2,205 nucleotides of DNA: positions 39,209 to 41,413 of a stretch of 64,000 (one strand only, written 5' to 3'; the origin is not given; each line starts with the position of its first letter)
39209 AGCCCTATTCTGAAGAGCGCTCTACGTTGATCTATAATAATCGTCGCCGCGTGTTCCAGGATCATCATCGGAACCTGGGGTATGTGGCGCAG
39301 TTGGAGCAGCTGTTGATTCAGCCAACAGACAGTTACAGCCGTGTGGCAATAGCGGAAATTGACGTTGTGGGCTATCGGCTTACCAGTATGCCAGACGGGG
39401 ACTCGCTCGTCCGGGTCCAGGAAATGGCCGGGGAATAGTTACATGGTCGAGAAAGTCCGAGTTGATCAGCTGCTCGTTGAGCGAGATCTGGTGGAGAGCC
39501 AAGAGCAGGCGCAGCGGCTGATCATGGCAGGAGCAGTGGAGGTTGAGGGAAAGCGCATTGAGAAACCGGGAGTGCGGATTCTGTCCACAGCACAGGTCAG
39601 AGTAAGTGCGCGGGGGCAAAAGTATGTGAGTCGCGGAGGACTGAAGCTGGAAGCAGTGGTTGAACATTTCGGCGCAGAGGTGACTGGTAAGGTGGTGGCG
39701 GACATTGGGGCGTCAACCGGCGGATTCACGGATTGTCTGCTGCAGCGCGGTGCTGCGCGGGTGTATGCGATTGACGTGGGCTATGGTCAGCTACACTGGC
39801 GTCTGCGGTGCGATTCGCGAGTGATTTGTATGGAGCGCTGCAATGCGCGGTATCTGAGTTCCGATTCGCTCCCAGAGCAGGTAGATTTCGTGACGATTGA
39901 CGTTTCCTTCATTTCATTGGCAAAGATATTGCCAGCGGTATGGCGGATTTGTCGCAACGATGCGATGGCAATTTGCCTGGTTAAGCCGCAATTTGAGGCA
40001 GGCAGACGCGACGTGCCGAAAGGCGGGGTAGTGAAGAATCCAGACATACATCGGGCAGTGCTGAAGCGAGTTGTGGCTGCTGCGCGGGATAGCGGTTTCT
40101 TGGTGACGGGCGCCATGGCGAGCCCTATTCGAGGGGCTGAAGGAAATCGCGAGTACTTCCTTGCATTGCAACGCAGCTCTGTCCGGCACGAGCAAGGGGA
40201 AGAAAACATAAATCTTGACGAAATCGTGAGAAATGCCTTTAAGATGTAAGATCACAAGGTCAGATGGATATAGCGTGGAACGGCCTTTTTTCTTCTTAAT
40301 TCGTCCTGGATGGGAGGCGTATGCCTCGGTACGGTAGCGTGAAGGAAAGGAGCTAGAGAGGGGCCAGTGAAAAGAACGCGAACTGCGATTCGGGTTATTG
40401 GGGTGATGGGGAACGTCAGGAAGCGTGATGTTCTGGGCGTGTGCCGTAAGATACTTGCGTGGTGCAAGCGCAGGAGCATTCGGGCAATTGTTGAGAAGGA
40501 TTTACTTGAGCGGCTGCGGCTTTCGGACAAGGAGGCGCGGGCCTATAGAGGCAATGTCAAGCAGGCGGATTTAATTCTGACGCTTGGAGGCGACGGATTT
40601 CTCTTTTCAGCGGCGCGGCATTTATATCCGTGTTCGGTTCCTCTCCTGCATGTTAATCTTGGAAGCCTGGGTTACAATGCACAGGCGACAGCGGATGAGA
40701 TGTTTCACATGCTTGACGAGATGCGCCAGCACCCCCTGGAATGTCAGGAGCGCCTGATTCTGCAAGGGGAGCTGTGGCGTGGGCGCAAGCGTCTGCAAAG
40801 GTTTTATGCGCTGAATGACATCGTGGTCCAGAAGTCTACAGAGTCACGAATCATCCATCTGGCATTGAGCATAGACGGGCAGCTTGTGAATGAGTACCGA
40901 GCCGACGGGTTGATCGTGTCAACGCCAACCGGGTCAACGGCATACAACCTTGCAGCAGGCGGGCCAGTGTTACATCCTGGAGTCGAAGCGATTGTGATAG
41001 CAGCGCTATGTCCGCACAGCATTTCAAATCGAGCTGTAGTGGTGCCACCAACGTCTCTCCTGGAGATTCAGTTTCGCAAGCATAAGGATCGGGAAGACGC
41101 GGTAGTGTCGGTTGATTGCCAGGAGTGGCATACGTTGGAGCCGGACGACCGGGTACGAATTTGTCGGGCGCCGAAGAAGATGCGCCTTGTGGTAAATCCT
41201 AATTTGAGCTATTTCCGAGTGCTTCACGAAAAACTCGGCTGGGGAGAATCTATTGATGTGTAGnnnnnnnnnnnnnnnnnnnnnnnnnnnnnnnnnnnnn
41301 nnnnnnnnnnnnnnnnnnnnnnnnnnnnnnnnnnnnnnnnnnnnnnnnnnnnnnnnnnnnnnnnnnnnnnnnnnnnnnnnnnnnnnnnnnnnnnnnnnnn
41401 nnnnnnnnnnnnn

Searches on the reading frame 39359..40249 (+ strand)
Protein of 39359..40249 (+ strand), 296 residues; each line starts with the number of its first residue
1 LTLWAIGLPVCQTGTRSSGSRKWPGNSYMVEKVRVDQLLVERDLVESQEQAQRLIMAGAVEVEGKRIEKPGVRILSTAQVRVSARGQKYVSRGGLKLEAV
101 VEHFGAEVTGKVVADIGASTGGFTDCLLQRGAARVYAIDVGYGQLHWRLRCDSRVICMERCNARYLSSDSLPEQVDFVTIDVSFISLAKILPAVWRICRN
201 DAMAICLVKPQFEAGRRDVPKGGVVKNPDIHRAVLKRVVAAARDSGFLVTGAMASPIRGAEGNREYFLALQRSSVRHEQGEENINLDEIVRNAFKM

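Call 122: search_protein_families(library=pfam, proteins=[window:39359-40249:+], max_evalue=0.001)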
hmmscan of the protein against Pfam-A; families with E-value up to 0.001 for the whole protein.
window:39359-40249:+ (296 aa): 3 families
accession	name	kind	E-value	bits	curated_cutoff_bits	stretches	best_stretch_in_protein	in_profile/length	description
PF01728.25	FtsJ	-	8.6e-45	153.3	24.1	1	89-271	1-180/181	FtsJ-like methyltransferase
PF01479.30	S4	-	3.9e-08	33.3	22.8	1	33-76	1-44/48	S4 domain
PF22421.1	SYY_C-terminal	-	1.6e-05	25.1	27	1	26-74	12-60/83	Tyrosine--tRNA ligase SYY-like C-terminal domain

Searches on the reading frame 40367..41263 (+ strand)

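Call 122: search_protein_families(library=pfam, proteins=[window:40367-41263:+], max_evalue=0.001)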
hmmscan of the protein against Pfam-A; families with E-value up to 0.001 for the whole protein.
window:40367-41263:+ (298 aa): 2 families
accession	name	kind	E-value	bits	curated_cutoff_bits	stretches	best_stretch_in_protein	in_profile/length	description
PF20143.4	NAD_kinase_C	-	2.3e-34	118.3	23.7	1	149-275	1-124/126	ATP-NAD kinase C-terminal domain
PF01513.26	NAD_kinase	-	4e-10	40.5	25.5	1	11-119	1-125/130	ATP-NAD kinase N-terminal domain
